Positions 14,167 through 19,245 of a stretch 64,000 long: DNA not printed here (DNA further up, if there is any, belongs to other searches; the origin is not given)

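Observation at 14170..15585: Low-GC islet: wHTH-domain protein gene with palindromic operator, followed by a 520-nt structured non-coding region upstream of the giant surface protein gene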

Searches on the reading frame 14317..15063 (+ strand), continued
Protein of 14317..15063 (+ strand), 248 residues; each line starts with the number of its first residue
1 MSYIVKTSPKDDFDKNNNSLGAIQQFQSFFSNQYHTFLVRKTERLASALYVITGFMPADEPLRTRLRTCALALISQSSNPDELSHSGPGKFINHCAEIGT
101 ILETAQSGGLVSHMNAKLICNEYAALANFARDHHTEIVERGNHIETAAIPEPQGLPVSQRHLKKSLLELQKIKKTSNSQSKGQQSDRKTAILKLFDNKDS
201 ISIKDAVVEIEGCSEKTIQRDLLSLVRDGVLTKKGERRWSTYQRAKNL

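Call 87: find_encoding_contigs(protein=P0010, flank=10000, max_places=1)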
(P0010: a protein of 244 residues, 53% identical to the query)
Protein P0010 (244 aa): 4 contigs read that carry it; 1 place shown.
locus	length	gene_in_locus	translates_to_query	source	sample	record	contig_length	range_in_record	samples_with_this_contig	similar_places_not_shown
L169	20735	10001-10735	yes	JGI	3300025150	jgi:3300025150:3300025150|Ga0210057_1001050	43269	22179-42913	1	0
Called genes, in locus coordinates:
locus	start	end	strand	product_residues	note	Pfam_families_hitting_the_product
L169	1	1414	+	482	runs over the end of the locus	PF00133:tRNA-synt_1, PF01406:tRNA-synt_1e (weak), PF09334:tRNA-synt_1g, PF00133:tRNA-synt_1, PF01921:tRNA-synt_1f (weak), PF01406:tRNA-synt_1e (weak)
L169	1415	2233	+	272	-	PF01026:TatD_DNase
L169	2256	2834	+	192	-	PF01250:Ribosomal_S6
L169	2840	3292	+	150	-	PF00436:SSB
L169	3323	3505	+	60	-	PF01084:Ribosomal_S18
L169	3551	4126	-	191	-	PF01132:EFP (faint), PF08207:EFP_N, PF09285:Elong-fact-P_C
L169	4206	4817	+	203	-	PF04542:Sigma70_r2, PF08281:Sigma70_r4_2, PF04545:Sigma70_r4 (weak)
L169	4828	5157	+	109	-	-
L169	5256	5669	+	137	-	PF01371:Trp_repressor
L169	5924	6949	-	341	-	PF00154:RecA_N, PF06745:ATPase (weak), PF08423:Rad51, PF27531:MT3502_N (weak), PF21096:RecA_C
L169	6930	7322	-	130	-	-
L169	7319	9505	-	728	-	PF17854:FtsK_alpha, PF01580:FtsK_SpoIIIE, PF09397:FtsK_gamma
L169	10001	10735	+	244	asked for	-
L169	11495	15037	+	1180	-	PF01471:PG_binding_1 (weak)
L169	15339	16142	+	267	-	PF23914:TPR_CcmH_CycH (faint), PF13414:TPR_11 (faint), PF13428:TPR_14 (faint), PF13431:TPR_17 (faint), PF13432:TPR_16 (faint), PF14559:TPR_19 (faint), PF00515:TPR_1 (faint), PF13424:TPR_12 (weak), +3 more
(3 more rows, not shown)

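Call 91: search_solved_structures(query=A3, max_evalue=1)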
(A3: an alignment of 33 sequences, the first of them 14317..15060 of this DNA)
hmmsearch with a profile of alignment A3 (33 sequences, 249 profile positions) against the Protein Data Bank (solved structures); distinct sequences matched with E-value up to 1: 2.
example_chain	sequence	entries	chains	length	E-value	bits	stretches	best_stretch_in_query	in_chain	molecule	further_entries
1p6r_A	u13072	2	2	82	0.042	16.5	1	187-240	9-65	Penicillinase repressor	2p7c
6sw9_9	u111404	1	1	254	0.084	15.6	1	120-211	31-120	Translation initiation factor 2 subunit alpha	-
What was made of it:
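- On bAvd / S23 (23S rRNA intervening-sequence protein) four-helix bundles: There is no PDB sequence match (call 91).
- Tried and rejected: A PDB sequence search gave only a marginal winged-helix hit (call 91).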

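Call 92: search_protein_families(library=pfam, alignment_id=A3, max_evalue=1)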
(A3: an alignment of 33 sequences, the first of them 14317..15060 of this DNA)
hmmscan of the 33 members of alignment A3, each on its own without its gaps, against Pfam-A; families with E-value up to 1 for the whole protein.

A. member 1, window:14317-15060:+ (248 aa): 2 families
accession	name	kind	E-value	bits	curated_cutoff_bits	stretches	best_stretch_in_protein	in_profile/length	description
PF08220.18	HTH_DeoR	-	4e-05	23.7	21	1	187-233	1-46/57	DeoR-like helix-turn-helix domain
PF08280.17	HTH_Mga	-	0.53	10.7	23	1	187-222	6-40/59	M protein trans-acting positive regulator (MGA) HTH domain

B. families by the number of members that match (of 33 scanned): 37 families (the first 25 are shown)
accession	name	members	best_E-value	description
PF08220.18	HTH_DeoR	30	2.3e-06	DeoR-like helix-turn-helix domain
PF06163.17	DUF977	12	0.0041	Bacterial protein of unknown function (DUF977)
PF25213.1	HVO_A0261_N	7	0.028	HVO_A0261 N-terminal domain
PF13384.12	HTH_23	6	0.0005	Homeodomain-like domain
PF13730.12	HTH_36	4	0.029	Helix-turn-helix domain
PF08280.17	HTH_Mga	3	0.00084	M protein trans-acting positive regulator (MGA) HTH domain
PF03965.22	Penicillinase_R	2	0.0086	Penicillinase repressor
PF00888.28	Cullin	2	0.049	Cullin family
PF04492.19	Phage_rep_O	2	0.062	Bacteriophage replication protein O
PF25212.1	HVO_A0114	2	0.13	HVO_A0114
PF08279.18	HTH_11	2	0.17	HTH domain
PF24851.1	DUF7725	1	0.0033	Domain of unknown function (DUF7725)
PF01068.26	DNA_ligase_A_M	1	0.0037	ATP dependent DNA ligase domain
PF21524.3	SAMD1_WH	1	0.027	SAM domain-containing protein 1, WH domain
PF08100.18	Dimerisation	1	0.035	O-methyltransferase dimerisation domain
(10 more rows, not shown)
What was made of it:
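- On bAvd / S23 (23S rRNA intervening-sequence protein) four-helix bundles: 1 of 33 members gives a faint bAvd hit at E 0.089 (call 92).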

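Call 105: search_protein_representatives(alignment_id=A3)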
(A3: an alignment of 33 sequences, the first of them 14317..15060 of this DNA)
Query: 33 sequences, 249 profile positions. Proteins with E-value up to 0.001 (for the whole library): 4396; up to 1e-10: 3354; up to 1e-30: 1337. The best 150 are listed.
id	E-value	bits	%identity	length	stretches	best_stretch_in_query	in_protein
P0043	7.2e-98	343.4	-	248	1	1-246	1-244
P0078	7.0e-95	333.6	-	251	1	1-246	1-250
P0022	5.4e-88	311.1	-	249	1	5-247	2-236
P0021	1.8e-87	309.3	-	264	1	9-245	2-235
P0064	3.2e-87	308.5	-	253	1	1-246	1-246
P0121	7.3e-87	307.4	-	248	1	1-246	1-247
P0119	2.7e-84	298.9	-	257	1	1-246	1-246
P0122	3.4e-79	282.3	-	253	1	1-247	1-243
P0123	3.4e-79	282.2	-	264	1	1-247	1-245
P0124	2.2e-78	279.6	-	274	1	1-247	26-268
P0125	1.2e-76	273.9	-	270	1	1-247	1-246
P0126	1.2e-73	264.0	-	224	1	21-246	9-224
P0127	8.3e-72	258.0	-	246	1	1-247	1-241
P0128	1.7e-63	230.8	-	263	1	7-245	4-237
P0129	6.5e-61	222.4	-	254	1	6-246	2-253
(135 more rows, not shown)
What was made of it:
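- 14317..15063 (+): Regulator gene, 248 aa: four-helix bundle (aa ~18-138), disordered linker (142-179), DeoR-type winged helix (180-244). 3354 cluster representatives match at E<=1e-10 (call 105).
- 3354 cluster representatives match (call 105).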

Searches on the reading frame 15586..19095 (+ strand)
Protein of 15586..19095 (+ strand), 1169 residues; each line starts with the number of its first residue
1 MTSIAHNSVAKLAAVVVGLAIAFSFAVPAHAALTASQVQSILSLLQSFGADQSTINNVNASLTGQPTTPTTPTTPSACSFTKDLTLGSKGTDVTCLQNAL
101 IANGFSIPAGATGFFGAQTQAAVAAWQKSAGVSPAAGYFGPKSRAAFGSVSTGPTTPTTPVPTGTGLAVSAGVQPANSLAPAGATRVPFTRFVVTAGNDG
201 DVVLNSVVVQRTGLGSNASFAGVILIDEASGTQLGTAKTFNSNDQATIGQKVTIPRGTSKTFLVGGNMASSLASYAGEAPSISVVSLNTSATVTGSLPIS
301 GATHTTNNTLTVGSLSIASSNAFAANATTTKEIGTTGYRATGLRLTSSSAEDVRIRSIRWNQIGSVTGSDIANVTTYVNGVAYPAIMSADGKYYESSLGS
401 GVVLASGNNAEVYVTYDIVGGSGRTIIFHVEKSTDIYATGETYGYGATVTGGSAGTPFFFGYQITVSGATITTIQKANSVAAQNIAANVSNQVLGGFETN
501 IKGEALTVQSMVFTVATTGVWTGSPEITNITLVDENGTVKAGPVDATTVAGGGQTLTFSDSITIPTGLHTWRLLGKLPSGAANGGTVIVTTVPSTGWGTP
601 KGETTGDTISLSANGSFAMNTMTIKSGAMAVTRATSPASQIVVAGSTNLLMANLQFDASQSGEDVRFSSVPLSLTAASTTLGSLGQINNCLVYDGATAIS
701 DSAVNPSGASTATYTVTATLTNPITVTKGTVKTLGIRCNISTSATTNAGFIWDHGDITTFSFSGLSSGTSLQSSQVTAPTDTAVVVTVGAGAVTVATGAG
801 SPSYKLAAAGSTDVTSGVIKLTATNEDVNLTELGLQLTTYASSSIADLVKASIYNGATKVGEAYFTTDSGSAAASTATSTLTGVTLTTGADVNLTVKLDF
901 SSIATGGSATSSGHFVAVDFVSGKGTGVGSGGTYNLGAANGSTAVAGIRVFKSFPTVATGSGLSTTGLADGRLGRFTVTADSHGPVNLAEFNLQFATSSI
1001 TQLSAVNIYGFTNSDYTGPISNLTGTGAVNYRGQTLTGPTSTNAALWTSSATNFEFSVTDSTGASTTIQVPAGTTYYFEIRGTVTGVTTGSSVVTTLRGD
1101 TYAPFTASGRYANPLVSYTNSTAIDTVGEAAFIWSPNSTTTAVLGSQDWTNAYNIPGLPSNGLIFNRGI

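Call 6: search_protein_families(library=pfam, proteins=[window:15586-19095:+], max_evalue=0.1)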
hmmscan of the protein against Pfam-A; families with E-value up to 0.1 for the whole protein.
window:15586-19095:+ (1169 aa): 1 family
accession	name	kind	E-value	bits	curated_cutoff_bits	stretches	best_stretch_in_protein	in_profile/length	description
PF01471.23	PG_binding_1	-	4.9e-08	33.5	23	1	90-141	2-51/57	Putative peptidoglycan binding domain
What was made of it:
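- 15586..19095 (+): Giant surface protein gene: signal peptide, Pro/Thr linkers, PG_binding_1, then ~1000 aa rich in Thr, Ala, Gly, Ser and Val. Pfam (call 6).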

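Call 72: search_protein_families(library=ncbifam, proteins=[window:15586-19095:+], max_evalue=0.01)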
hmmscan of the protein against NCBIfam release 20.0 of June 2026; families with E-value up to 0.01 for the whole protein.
window:15586-19095:+ (1169 aa): 0 families
